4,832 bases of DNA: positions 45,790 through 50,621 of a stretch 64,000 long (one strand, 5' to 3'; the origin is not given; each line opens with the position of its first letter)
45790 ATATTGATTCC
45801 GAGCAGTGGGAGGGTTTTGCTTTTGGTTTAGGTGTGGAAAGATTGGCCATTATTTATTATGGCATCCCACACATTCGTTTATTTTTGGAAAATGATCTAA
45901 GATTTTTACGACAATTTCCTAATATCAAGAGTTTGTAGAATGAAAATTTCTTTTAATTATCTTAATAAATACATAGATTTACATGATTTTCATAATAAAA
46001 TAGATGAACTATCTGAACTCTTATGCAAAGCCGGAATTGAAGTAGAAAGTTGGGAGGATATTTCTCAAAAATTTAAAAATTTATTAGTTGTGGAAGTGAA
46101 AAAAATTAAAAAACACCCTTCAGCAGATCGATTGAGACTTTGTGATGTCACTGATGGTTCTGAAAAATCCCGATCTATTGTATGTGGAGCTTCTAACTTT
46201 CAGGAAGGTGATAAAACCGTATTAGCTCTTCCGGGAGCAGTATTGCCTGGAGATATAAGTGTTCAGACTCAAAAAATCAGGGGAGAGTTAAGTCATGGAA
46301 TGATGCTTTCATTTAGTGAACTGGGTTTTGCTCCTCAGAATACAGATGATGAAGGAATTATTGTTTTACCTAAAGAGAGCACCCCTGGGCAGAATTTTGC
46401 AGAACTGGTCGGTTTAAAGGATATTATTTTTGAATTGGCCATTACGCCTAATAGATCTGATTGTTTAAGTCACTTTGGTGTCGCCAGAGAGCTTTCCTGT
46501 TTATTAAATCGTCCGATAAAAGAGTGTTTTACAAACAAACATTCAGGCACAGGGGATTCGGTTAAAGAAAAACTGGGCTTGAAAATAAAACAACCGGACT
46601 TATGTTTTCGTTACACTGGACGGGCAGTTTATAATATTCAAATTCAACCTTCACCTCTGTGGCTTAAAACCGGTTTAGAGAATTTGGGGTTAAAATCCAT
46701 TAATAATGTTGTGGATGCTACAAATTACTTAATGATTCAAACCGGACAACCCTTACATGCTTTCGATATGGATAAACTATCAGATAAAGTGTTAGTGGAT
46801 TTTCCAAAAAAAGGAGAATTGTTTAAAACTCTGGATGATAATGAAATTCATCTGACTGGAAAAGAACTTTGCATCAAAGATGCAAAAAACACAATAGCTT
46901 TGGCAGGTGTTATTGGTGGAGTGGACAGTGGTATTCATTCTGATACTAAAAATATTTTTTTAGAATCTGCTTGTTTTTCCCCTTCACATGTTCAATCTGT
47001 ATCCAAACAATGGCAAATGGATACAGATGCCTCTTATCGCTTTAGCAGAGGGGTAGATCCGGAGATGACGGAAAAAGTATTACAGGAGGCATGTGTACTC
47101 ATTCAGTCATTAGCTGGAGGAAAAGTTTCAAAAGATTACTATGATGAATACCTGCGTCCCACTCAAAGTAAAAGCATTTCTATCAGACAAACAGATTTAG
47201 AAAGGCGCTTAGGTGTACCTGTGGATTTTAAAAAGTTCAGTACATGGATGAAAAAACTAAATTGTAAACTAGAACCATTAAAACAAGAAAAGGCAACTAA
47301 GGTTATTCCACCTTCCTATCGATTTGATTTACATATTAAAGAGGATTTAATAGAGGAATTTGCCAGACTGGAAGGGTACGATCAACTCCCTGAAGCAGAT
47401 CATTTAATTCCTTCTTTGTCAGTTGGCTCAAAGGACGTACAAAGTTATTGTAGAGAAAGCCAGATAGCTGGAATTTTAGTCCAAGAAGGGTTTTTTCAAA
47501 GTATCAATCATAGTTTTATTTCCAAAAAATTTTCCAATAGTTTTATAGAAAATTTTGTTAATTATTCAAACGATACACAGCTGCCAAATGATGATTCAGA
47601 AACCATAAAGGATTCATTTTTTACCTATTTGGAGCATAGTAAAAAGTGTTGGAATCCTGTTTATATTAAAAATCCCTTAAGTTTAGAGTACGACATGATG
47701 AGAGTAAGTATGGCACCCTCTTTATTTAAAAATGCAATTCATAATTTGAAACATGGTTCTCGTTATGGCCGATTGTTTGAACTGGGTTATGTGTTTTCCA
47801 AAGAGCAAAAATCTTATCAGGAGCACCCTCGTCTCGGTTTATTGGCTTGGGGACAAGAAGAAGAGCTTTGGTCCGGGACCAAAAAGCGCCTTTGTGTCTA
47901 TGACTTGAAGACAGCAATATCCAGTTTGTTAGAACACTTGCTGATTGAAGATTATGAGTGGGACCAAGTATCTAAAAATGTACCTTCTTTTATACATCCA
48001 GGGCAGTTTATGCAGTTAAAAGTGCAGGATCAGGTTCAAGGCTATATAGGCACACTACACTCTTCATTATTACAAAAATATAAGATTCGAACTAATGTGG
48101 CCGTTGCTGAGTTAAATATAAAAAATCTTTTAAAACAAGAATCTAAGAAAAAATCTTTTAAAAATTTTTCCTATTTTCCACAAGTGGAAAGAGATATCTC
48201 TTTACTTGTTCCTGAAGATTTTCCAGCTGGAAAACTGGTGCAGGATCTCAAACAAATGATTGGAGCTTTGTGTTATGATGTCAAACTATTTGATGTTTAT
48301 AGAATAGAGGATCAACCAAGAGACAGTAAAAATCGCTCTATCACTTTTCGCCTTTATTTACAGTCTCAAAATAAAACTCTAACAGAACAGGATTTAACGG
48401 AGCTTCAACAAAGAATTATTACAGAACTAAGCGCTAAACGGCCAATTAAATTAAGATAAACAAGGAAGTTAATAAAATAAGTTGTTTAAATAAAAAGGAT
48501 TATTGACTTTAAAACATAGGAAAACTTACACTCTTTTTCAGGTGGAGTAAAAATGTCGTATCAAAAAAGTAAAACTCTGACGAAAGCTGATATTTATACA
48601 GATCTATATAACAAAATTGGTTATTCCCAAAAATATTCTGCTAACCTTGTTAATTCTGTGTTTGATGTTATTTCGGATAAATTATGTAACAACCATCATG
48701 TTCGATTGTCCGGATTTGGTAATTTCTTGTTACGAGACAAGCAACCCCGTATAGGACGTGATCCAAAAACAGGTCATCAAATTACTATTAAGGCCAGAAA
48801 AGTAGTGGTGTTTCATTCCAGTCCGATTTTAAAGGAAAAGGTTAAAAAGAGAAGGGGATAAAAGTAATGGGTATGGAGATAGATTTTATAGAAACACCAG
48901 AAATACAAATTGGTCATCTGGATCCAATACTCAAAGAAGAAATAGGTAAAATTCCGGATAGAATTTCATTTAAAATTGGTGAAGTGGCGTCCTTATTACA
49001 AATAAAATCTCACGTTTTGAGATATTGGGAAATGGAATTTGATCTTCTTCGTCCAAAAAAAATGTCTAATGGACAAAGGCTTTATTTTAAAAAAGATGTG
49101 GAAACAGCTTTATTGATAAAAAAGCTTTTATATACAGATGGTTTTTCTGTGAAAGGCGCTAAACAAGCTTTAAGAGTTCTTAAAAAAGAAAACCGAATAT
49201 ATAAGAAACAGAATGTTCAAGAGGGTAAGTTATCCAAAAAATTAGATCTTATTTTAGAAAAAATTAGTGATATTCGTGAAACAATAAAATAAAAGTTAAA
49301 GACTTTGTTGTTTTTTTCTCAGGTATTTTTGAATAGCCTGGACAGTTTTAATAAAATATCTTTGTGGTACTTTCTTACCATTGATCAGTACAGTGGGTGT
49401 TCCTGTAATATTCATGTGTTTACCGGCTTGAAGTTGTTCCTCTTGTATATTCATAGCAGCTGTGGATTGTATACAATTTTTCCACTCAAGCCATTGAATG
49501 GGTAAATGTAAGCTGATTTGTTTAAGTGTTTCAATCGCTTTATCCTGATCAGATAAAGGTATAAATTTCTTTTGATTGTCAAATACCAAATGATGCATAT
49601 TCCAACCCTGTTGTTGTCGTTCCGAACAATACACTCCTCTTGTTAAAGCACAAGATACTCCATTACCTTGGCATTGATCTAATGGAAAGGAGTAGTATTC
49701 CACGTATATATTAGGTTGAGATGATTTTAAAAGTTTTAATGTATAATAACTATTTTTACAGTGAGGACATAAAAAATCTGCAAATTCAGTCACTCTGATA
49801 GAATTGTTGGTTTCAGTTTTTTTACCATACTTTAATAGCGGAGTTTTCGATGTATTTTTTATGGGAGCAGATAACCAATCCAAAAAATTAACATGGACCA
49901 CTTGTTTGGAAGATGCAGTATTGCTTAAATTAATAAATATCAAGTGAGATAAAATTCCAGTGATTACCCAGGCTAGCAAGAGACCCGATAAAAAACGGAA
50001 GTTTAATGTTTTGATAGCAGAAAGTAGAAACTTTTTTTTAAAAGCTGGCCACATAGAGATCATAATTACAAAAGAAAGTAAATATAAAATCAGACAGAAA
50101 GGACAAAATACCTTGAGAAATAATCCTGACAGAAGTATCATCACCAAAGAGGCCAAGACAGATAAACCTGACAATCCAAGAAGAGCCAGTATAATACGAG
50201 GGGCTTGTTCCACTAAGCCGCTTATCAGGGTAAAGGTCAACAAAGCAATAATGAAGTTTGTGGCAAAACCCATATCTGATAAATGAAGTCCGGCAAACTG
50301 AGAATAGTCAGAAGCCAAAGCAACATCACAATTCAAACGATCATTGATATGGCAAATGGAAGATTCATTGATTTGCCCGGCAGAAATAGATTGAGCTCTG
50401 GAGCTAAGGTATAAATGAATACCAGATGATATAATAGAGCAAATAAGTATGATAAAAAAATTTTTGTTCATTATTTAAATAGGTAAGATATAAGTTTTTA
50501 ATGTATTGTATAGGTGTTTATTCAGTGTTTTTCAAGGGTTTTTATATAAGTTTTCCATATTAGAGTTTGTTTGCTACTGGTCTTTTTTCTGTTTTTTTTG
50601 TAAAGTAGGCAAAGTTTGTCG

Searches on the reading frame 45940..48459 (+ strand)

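Call 115: search_protein_families(library=pfam, proteins=[window:45940-48459:+], max_evalue=0.00001)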
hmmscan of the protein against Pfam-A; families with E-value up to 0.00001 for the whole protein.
window:45940-48459:+ (839 aa): 5 families
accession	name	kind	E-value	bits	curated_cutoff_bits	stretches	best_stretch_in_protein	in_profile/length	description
PF03483.22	B3_4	-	1.3e-59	201.1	29.3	1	222-393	2-174/174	B3/4 domain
PF17759.6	tRNA_synthFbeta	-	4.2e-40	137.9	22.4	1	501-727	17-214/214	Phenylalanyl tRNA synthetase beta chain CLM domain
PF03147.19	FDX-ACB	-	3.8e-21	75.8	31.1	1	744-839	1-94/94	Ferredoxin-fold anticodon binding domain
PF01588.26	tRNA_bind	-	1.6e-18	67.1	27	1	49-151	2-95/96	Putative tRNA binding domain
PF03484.21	B5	-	2.2e-14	53.8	28.6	1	413-480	1-67/67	tRNA synthetase B5 domain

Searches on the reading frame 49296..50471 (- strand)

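Call 59: search_protein_families(library=pfam, proteins=[window:49296-50471:-], max_evalue=0.00001)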
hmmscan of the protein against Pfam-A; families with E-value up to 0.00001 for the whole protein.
window:49296-50471:- (391 aa): 3 families
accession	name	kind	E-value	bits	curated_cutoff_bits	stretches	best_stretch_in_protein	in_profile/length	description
PF07884.19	VKOR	-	2.4e-14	54.1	27.5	1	7-140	2-133/134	Vitamin K epoxide reductase family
PF13462.12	Thioredoxin_4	-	1.1e-11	45.7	23.2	1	225-373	15-155/165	Thioredoxin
PF01323.26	DSBA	-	8.3e-11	42.5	25.6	1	227-369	2-178/191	DSBA-like thioredoxin domain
